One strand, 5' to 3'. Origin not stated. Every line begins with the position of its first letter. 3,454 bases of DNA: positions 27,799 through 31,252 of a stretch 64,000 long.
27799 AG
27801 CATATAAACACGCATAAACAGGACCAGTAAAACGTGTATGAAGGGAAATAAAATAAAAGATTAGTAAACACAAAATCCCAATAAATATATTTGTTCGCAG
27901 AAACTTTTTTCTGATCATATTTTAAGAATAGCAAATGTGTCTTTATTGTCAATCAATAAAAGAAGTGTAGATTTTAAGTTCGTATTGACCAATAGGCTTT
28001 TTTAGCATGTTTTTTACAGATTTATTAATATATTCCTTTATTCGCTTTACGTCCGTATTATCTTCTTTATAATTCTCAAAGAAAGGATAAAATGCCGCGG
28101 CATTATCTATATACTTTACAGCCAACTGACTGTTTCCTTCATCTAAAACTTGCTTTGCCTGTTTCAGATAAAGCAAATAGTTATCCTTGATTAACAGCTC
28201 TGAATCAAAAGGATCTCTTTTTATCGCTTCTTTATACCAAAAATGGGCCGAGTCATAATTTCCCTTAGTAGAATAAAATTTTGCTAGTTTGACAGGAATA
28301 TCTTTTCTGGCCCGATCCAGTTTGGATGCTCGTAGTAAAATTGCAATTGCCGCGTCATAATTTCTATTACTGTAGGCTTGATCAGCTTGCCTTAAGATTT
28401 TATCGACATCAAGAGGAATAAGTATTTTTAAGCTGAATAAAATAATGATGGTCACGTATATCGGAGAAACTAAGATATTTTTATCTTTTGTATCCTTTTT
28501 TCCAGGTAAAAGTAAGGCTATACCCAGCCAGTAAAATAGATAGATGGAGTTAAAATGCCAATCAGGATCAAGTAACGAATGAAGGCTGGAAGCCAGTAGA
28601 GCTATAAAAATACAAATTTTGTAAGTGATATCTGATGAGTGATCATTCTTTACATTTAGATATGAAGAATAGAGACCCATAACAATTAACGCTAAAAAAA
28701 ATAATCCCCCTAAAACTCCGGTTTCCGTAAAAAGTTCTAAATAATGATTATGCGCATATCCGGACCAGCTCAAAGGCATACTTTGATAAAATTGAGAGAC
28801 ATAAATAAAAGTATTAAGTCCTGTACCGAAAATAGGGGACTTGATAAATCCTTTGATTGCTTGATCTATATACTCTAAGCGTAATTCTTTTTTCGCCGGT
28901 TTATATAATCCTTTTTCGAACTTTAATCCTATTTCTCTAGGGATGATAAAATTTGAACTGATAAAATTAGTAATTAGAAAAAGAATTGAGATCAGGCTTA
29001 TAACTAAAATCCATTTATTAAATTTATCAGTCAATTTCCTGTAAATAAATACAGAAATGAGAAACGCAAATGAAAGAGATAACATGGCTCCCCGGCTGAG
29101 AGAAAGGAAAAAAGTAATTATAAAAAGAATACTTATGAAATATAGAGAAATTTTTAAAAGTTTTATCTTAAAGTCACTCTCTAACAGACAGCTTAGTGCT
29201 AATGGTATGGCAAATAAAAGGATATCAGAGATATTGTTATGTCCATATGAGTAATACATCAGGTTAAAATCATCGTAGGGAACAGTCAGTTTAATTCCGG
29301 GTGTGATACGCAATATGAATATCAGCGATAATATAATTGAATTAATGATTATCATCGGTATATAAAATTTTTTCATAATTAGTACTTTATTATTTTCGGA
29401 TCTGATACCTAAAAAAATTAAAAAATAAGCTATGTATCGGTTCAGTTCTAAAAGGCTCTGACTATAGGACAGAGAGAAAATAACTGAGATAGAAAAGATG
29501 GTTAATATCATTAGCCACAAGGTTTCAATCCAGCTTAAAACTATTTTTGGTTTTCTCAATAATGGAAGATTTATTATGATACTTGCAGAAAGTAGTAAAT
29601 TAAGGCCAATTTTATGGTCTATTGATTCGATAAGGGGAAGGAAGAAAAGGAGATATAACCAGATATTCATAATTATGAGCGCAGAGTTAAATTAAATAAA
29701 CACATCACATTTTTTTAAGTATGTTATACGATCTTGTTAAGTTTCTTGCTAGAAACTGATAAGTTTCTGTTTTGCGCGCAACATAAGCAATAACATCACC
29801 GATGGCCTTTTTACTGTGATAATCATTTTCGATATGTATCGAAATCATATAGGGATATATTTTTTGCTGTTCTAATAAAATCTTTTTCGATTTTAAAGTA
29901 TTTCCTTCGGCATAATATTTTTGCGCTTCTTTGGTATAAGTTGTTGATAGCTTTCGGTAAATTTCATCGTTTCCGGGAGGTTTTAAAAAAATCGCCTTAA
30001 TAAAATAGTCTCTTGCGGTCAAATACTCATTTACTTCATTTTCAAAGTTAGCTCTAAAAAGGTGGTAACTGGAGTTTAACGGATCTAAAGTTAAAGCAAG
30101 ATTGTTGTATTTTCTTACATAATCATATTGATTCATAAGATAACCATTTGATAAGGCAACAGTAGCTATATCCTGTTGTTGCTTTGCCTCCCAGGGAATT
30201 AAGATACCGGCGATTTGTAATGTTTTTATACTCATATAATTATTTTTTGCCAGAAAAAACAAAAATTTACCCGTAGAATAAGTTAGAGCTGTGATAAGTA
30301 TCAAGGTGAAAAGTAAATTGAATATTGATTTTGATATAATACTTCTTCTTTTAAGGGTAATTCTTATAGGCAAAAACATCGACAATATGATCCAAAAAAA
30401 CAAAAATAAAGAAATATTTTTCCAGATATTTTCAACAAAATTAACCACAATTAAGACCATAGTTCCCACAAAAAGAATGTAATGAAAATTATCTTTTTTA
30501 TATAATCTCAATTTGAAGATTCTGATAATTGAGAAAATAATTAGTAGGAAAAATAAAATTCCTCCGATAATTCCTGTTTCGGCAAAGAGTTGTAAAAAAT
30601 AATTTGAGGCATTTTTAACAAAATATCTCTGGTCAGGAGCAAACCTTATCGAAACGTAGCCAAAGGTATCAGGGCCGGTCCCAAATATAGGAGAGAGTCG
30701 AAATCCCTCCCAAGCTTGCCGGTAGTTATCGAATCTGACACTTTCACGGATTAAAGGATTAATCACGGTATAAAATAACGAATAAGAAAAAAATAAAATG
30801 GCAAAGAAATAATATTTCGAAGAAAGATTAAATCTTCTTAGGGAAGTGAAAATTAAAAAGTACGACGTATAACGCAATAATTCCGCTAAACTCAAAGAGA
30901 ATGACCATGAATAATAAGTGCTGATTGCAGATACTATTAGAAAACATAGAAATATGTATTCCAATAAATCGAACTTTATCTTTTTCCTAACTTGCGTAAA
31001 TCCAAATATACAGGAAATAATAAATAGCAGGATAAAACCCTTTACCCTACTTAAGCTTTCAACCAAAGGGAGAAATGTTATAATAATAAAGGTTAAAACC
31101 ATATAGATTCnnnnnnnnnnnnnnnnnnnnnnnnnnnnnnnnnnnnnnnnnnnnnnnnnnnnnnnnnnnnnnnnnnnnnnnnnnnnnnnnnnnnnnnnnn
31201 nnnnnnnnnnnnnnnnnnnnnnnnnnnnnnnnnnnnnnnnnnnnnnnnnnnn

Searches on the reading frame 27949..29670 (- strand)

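Call 21: search_protein_families(library=ncbifam, proteins=[window:27949-29670:-], max_evalue=0.00001)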
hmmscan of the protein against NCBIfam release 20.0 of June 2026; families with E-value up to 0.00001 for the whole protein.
window:27949-29670:- (573 aa): 0 families

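Call 34: search_protein_families(library=pfam, proteins=[window:27949-29670:-], max_evalue=0.01)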
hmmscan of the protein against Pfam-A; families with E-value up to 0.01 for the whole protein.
window:27949-29670:- (573 aa): 7 families
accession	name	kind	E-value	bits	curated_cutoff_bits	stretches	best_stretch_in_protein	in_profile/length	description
PF04932.20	Wzy_C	-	8.3e-20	71.5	31.7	1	179-326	2-149/149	O-Antigen ligase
PF13181.12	TPR_8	-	5.6e-06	26.6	25.7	1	461-487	6-32/34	Tetratricopeptide repeat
PF14559.12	TPR_19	-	2.2e-05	25.1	25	1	434-491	3-60/68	Tetratricopeptide repeat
PF13428.12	TPR_14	-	0.00042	21.2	23.5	0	461-494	6-39/44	Tetratricopeptide repeat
PF17014.10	Mad3_BUB1_I_2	-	0.0027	18.3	37.6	1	432-498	22-87/128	Putative Mad3/BUB1 like region 1 protein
PF13432.12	TPR_16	-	0.0037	18.1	32.7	1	426-489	1-64/65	Tetratricopeptide repeat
PF00515.34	TPR_1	-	0.01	16.1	27.8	0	462-487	7-32/34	Tetratricopeptide repeat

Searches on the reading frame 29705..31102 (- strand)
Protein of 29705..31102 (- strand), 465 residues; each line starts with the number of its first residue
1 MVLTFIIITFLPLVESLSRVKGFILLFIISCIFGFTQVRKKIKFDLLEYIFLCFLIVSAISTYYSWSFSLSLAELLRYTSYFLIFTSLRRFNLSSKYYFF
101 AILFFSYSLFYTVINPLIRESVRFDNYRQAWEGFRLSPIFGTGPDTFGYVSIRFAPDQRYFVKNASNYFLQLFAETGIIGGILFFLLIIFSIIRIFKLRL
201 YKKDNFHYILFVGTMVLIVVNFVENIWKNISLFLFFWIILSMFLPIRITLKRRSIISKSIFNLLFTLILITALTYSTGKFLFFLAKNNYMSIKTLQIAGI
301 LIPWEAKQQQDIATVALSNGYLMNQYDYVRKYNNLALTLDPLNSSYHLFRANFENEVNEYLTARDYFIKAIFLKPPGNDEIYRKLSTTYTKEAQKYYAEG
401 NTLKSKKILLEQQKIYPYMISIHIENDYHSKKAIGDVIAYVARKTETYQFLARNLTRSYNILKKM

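Call 21: search_protein_families(library=ncbifam, proteins=[window:29705-31102:-], max_evalue=0.00001)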
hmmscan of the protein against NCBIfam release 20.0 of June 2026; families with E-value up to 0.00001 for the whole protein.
window:29705-31102:- (465 aa): 0 families

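Call 34: search_protein_families(library=pfam, proteins=[window:29705-31102:-], max_evalue=0.01)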
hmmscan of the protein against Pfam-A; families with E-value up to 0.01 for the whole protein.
window:29705-31102:- (465 aa): 1 family
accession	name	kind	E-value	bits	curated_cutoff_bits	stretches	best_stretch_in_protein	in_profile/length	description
PF04932.20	Wzy_C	-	8.2e-10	39.1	31.7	1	6-185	3-149/149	O-Antigen ligase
